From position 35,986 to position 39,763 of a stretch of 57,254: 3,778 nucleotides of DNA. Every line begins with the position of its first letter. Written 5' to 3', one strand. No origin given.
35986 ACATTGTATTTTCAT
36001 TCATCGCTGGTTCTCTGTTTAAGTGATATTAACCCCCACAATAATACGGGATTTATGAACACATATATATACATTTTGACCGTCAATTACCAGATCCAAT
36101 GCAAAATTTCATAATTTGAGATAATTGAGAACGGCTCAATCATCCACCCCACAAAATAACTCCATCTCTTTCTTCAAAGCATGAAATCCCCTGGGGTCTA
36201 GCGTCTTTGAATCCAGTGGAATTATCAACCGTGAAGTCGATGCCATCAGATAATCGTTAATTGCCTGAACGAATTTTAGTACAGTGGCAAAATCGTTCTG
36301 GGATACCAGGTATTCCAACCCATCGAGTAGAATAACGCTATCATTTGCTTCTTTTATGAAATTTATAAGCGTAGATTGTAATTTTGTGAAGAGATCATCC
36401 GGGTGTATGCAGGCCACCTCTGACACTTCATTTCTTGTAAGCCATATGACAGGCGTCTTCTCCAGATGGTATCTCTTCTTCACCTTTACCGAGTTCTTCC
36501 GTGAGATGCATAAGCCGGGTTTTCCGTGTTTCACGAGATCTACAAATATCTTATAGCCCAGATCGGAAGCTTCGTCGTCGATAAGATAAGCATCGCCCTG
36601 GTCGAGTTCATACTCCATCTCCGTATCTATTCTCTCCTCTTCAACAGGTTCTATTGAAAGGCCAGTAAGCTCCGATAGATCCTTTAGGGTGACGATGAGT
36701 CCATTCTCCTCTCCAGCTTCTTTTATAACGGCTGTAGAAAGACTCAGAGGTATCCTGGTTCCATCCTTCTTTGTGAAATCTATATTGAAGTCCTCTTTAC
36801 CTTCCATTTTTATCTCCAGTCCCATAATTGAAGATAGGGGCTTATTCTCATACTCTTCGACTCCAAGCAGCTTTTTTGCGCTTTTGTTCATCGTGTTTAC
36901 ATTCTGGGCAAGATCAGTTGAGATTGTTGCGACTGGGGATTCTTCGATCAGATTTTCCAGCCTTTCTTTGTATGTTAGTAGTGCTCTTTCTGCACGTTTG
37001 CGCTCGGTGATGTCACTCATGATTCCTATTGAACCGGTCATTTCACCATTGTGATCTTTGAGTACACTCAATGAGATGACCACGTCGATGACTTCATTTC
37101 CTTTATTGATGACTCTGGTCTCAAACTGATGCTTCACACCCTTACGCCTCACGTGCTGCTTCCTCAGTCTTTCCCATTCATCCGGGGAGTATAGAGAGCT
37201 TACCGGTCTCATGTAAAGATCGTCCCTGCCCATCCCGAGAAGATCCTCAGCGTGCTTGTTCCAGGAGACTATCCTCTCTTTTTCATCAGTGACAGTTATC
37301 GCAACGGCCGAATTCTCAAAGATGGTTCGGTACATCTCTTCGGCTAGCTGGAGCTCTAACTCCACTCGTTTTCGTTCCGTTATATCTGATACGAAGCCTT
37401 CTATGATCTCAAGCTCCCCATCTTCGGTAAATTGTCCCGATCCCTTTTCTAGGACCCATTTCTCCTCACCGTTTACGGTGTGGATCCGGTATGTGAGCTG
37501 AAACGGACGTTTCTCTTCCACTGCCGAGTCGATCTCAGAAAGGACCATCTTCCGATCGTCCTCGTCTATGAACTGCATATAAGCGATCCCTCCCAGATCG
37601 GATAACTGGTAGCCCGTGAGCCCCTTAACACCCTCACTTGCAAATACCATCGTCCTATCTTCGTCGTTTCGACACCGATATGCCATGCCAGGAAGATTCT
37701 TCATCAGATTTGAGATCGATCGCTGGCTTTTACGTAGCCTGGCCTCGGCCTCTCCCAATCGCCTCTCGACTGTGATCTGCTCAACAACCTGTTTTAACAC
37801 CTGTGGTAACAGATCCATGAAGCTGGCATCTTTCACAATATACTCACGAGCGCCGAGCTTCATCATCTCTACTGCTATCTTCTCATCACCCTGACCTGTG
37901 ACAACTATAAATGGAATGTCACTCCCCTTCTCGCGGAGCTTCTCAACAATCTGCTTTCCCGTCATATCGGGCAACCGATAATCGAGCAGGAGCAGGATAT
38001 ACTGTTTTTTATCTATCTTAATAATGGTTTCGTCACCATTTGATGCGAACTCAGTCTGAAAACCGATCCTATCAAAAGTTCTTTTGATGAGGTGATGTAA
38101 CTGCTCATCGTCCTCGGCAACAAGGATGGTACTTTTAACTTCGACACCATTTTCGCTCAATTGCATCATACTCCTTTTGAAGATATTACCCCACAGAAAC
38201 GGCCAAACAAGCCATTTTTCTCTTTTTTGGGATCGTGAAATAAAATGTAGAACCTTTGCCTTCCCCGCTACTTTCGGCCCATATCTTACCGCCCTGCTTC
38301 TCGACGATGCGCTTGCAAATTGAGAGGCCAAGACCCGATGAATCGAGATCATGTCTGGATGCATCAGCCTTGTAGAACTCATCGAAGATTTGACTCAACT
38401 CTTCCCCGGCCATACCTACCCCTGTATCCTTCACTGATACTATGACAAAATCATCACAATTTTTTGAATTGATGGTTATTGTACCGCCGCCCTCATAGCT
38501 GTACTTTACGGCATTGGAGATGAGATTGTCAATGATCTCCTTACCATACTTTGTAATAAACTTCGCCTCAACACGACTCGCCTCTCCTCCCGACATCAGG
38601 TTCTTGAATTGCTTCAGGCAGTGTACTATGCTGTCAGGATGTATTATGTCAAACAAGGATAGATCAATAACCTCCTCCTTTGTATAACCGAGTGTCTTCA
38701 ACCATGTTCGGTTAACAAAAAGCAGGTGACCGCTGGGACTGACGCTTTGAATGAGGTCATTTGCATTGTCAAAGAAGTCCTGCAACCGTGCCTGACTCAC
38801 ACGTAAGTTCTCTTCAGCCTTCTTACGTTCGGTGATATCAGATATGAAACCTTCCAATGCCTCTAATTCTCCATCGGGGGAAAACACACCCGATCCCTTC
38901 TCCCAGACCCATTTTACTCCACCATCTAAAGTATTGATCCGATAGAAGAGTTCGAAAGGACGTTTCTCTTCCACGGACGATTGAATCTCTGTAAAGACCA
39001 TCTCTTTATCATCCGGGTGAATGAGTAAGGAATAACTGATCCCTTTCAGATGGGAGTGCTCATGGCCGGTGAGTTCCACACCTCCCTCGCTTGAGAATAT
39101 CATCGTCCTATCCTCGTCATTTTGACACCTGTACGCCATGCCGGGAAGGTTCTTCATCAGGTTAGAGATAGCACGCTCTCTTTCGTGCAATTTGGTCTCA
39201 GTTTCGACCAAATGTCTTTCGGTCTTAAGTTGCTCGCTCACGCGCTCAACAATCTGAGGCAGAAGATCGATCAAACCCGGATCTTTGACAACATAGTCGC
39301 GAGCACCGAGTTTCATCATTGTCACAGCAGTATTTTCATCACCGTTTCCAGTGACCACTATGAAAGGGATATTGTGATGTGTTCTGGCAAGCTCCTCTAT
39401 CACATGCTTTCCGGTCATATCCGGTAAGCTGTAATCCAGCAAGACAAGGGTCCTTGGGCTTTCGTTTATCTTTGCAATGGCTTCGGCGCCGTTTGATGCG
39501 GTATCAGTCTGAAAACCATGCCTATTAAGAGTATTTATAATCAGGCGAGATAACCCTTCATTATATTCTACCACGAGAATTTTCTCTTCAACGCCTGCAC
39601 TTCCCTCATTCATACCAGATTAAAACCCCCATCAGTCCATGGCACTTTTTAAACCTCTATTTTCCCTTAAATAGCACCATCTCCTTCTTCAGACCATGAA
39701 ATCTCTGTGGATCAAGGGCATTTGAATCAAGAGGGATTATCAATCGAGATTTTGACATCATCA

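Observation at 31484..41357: A DUF835-like P-loop-less KaiC-type domain is the output of two REC-PAS proteins and also occurs as a stand-alone gene inside the KaiC-like operon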

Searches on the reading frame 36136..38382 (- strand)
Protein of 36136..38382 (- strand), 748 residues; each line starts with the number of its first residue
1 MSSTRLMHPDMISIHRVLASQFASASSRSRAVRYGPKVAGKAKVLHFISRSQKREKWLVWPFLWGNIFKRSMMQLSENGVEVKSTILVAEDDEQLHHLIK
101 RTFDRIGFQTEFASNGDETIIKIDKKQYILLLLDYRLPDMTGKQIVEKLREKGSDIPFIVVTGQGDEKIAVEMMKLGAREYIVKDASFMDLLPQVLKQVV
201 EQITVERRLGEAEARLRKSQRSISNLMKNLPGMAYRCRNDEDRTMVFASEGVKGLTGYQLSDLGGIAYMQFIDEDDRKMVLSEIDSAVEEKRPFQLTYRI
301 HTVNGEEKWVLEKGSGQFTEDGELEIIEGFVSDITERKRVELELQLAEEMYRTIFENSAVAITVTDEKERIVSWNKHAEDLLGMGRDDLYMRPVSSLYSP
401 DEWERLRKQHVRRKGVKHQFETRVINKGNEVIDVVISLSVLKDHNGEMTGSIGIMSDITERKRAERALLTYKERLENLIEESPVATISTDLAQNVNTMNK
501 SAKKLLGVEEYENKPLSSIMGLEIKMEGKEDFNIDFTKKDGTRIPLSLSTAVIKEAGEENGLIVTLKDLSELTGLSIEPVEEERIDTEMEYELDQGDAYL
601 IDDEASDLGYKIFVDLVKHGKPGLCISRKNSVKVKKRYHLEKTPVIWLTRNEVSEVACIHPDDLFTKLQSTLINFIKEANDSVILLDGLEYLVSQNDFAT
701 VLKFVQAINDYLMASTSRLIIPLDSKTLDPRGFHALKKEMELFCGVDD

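Call 3: search_protein_families(library=pfam, proteins=[window:36136-38382:-], max_evalue=0.1)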
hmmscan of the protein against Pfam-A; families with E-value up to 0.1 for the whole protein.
window:36136-38382:- (748 aa): 12 families
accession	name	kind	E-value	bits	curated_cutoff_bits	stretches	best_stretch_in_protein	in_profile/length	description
PF05763.18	DUF835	-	5.3e-35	120.6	33.1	1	607-740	6-136/136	Protein of unknown function (DUF835)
PF13426.13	PAS_9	-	7.3e-31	106.9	27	3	360-460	2-103/103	PAS domain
PF00989.32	PAS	-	2.7e-26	92.2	22.6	3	349-458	1-113/113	PAS fold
PF08447.18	PAS_3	-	6e-22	78.2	25.6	2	246-330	2-88/89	PAS fold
PF00072.30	Response_reg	-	1e-20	74.4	30.2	1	86-192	1-107/111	Response regulator receiver domain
PF08448.16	PAS_4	-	4.6e-17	62.7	23.1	2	355-463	1-110/110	PAS fold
PF13188.13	PAS_8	-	9.7e-15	54.3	21.8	2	349-398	1-53/65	PAS domain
PF12860.13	PAS_7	-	0.0035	17.9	27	0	357-397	3-44/115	PAS fold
PF13596.12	PAS_10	-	0.0062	17.6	22.1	1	354-459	4-106/106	PAS domain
PF21610.2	FlgA_N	-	0.043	14.1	27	0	673-697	24-48/70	Flagellar protein FlgA, N-terminal domain-like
PF06490.17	FleQ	-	0.049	14.4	22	0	85-170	1-84/108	Flagellar regulatory protein FleQ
PF14664.11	RICTOR_N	-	0.1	12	28.5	0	204-241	202-239/371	Rapamycin-insensitive companion of mTOR, N-term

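Call 71: search_protein_families(library=ncbifam, proteins=[window:36136-38169:-], max_evalue=0.001)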
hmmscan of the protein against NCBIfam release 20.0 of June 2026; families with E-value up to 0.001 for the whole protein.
window:36136-38169:- (677 aa): 101 families (the best 25 are shown)
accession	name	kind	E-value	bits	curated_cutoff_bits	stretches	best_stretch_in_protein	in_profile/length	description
TIGR00229.1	sensory_box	domain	2.3e-47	160.3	22.9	3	277-397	4-126/126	PAS domain S-box protein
NF052573.1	HisKinEspAMyxo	equivalog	1.6e-20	72.8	1400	1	174-335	152-311/755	serine histidine kinase EspA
NF041777.1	sens_FixL_Rhizob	equivalog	2.6e-20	72.5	850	2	196-327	41-172/485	sensor protein FixL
NF008468.0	PRK11360.1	equivalog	3.7e-18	65.2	646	1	274-405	264-394/616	two-component system sensor histidine kinase AtoS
TIGR01387.1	cztR_silR_copR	subfamily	1.2e-17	64.3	279.2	1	15-131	1-117/218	heavy metal response regulator transcription factor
TIGR02154.1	PhoB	equivalog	3.4e-17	62.5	296.2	1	12-126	2-118/226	phosphate regulon transcriptional regulator PhoB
NF041946.1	LuxO_transreg_Vib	equivalog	4.2e-17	62.1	800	1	19-127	3-110/463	quorum-sensing sigma-54 dependent transcriptional regulator LuxO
NF007298.0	PRK09776.1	equivalog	6.4e-17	60.7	1135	2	198-317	476-594/1111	diguanylate cyclase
NF053781.1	cdiGMPphdstlr2612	equivalog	1.4e-16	59.4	1600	2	259-338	696-775/1268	Tlr1612 family c-di-GMP phosphodiesterase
NF008302.0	PRK11091.1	equivalog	2.2e-16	59.3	838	2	14-136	527-650/779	aerobic respiration two-component sensor histidine kinase ArcB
NF047874.1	MASE3_PAS_HK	subfamily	2.8e-16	59.4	560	2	264-410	251-394/655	MASE3 domain-containing sensor histidine kinase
NF007005.1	PRK09468.1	equivalog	2.1e-15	56.8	331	1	12-124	3-115/237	osmolarity response regulator transcription factor OmpR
NF006900.1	PRK09390.1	equivalog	5.5e-15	55.4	255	1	12-147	4-142/203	response regulator FixJ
NF045505.1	RR_RssB_Pseudo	equivalog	6.1e-15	55.2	700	1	11-135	4-128/394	two-component system response regulator RssB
NF033791.1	ActR_PrrA_rreg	equivalog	6.2e-15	55.6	250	1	13-130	2-119/173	ActR/PrrA/RegA family redox response regulator transcription factor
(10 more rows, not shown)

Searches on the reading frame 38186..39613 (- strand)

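Call 3: search_protein_families(library=pfam, proteins=[window:38186-39613:-], max_evalue=0.1)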
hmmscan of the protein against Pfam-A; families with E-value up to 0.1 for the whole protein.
window:38186-39613:- (475 aa): 14 families
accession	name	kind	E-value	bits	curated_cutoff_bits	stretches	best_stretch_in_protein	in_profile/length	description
PF02518.31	HATPase_c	-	7.9e-27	94.3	26.4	1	359-464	8-110/111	Histidine kinase-, DNA gyrase B-, and HSP90-like ATPase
PF08447.18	PAS_3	-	7.3e-26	90.7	25.6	2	172-256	2-88/89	PAS fold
PF00072.30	Response_reg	-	4.1e-21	75.7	30.2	1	12-117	1-106/111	Response regulator receiver domain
PF13426.13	PAS_9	-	8.4e-14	52.1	27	1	291-376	7-90/103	PAS domain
PF00989.32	PAS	-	7.4e-13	48.9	22.6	2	276-360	2-87/113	PAS fold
PF08448.16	PAS_4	-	1e-06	29.4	23.1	1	281-347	1-67/110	PAS fold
PF14598.12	PAS_11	-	4.3e-06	27.1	25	0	181-233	24-76/109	PAS domain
PF13188.13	PAS_8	-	0.0013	19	21.8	1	275-328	1-54/65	PAS domain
PF14501.12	HATPase_c_5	-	0.0016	18.7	22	1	360-447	13-89/102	GHKL domain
PF13581.12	HATPase_c_2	-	0.0076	16.7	27.4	1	364-439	39-111/127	Histidine kinase-like ATPase domain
PF18052.6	Rx_N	-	0.034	14.7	27.7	0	249-290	33-74/93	Rx N-terminal domain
PF13589.12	HATPase_c_3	-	0.062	13.8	25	0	359-431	9-78/137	Histidine kinase-, DNA gyrase B-, and HSP90-like ATPase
PF06490.17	FleQ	-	0.078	13.8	22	0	11-94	1-82/108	Flagellar regulatory protein FleQ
PF03489.22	SapB_2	-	0.093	13.4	21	0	351-367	5-21/34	Saposin-like type B, region 2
